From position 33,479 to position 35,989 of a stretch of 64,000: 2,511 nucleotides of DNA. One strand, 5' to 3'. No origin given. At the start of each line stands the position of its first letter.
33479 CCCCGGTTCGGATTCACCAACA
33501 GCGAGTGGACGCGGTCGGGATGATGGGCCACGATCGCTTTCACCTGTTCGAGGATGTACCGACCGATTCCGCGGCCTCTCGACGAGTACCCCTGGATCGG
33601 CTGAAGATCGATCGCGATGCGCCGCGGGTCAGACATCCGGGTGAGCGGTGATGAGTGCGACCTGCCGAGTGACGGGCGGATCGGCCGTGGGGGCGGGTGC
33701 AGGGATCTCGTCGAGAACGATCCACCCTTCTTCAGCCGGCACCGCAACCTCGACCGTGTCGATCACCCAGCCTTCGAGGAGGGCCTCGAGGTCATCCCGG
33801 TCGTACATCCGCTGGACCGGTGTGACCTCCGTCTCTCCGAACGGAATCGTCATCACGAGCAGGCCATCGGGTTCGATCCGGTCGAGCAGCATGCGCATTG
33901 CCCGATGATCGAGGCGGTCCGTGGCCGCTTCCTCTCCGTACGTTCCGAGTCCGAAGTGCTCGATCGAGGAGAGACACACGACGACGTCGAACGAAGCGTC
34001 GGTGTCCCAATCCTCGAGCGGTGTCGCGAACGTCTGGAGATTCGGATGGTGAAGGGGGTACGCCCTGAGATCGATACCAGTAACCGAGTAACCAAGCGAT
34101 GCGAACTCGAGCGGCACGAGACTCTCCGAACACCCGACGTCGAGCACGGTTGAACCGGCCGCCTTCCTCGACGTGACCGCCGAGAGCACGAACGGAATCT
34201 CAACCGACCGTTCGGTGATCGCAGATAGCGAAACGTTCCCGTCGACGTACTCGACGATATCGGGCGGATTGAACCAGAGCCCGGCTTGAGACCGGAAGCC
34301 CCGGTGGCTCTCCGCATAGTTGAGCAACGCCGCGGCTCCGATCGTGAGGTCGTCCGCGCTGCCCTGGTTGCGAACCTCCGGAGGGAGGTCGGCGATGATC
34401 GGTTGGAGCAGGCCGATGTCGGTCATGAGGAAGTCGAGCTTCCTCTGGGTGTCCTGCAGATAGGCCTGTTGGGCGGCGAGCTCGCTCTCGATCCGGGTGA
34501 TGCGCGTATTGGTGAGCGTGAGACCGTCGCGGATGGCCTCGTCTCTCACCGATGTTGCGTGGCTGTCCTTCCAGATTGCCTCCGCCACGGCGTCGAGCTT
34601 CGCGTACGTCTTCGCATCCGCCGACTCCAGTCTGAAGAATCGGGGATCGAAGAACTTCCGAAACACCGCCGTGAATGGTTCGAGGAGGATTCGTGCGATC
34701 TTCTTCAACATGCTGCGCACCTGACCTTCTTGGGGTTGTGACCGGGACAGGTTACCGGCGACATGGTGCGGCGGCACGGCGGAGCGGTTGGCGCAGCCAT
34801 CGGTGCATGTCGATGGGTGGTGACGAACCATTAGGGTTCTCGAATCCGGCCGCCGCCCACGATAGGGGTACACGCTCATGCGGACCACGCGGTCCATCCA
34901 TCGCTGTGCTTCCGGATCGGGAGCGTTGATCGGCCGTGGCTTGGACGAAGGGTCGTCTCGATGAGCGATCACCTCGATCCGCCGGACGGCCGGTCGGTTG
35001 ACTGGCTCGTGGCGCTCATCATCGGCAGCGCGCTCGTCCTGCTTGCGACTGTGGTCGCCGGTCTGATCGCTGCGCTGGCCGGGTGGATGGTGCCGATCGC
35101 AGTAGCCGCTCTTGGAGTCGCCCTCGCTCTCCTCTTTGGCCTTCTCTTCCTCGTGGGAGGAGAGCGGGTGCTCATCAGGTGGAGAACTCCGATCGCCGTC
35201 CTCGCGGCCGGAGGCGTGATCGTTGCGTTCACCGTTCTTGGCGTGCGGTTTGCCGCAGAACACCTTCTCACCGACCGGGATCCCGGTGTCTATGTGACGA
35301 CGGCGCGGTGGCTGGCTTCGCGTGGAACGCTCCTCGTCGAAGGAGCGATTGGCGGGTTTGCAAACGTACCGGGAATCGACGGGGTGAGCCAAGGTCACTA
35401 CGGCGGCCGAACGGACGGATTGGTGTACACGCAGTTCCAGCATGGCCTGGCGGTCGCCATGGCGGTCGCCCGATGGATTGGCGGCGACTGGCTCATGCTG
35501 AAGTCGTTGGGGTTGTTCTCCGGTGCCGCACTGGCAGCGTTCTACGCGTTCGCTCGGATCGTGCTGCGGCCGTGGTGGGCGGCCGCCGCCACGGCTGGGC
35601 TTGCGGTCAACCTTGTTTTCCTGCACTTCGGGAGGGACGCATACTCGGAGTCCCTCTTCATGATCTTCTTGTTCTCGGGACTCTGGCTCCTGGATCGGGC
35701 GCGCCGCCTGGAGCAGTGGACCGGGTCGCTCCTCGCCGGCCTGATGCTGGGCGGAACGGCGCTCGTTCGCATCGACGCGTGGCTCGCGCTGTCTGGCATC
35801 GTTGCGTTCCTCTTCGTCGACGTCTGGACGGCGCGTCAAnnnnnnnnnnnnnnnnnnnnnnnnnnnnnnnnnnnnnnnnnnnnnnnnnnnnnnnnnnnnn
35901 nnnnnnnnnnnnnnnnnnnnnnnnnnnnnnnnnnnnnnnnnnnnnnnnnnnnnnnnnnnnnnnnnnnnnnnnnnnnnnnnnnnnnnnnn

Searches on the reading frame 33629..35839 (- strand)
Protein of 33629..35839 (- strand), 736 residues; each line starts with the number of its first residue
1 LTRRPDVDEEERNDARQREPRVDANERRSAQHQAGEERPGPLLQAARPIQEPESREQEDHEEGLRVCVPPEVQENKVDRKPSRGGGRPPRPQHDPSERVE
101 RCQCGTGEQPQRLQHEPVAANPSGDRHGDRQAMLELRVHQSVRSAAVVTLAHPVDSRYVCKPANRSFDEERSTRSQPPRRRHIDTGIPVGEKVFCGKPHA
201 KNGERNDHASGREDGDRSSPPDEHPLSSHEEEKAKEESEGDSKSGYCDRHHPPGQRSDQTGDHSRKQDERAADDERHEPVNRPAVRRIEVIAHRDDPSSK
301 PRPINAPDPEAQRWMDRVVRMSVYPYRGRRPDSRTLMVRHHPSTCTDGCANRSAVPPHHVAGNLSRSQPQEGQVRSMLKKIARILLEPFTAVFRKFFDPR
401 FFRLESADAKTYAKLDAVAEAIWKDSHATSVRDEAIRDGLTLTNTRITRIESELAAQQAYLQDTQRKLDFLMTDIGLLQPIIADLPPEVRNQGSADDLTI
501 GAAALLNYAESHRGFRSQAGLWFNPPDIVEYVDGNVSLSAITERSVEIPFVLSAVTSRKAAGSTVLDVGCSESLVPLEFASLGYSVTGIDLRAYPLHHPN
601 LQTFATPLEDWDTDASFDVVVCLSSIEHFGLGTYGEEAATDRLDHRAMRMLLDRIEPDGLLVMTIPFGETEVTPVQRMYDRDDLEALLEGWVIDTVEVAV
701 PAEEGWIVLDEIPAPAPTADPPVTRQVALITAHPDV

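Call 15: search_protein_families(library=pfam, proteins=[window:33629-35839:-], max_evalue=0.001)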
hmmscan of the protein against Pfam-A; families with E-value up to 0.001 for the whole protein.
window:33629-35839:- (736 aa): 4 families
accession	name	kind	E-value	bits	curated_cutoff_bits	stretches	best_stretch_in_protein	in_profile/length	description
PF13489.12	Methyltransf_23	-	1e-07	32.3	27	1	559-668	20-121/164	Methyltransferase domain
PF03269.20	DUF268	-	1.5e-05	25.3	25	1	614-691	60-137/176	Caenorhabditis protein of unknown function, DUF268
PF08241.18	Methyltransf_11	-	4e-05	24.6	21.2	1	566-629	1-73/95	Methyltransferase domain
PF13649.12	Methyltransf_25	-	0.00019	22.5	27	1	565-629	1-77/97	Methyltransferase domain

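Call 55: search_protein_families(library=ncbifam, proteins=[window:33629-35839:-], max_evalue=0.00001)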
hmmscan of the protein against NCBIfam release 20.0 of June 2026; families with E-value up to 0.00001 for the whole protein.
window:33629-35839:- (736 aa): 0 families
